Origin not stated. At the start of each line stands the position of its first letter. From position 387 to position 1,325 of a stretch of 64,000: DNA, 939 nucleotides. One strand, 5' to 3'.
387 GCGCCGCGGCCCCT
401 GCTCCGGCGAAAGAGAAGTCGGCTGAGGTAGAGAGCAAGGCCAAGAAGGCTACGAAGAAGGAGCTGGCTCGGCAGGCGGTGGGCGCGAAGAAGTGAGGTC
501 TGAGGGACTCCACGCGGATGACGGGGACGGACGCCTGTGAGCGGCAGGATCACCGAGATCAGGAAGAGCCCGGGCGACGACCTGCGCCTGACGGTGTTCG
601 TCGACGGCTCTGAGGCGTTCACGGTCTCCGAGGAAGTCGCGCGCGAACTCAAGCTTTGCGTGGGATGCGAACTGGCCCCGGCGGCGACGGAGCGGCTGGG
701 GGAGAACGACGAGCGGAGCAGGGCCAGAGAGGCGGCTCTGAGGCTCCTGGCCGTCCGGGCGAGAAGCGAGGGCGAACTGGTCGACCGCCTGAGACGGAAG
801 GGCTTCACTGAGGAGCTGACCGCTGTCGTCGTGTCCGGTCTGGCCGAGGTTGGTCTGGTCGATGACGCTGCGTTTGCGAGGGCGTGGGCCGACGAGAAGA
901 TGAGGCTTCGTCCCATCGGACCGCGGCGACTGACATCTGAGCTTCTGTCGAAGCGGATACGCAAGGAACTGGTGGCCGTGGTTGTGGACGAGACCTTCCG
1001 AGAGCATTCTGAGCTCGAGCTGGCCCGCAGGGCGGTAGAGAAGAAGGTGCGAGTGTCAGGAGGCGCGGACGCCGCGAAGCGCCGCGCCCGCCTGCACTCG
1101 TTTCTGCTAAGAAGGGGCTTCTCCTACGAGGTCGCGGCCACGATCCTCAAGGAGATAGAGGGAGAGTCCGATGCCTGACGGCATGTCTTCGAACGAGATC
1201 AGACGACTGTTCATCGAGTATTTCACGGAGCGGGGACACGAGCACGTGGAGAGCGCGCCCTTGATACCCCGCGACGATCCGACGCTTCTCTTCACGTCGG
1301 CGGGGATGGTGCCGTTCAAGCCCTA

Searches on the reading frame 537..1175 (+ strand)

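Call 3: search_protein_families(library=pfam, proteins=[window:537-1175:+])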
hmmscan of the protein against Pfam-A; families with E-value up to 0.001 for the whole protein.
window:537-1175:+ (213 aa): 3 families
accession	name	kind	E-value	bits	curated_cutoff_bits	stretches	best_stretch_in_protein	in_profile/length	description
PF21982.2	RecX_HTH1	-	1.8e-14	53.9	26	1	63-99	1-37/40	RecX, first three-helix domain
PF21981.2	RecX_HTH3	-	8.9e-11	42.2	26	1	159-201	3-45/48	RecX, third three-helix domain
PF02631.22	RecX_HTH2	-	2.1e-09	37.9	26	1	109-147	1-39/42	RecX, second three-helix domain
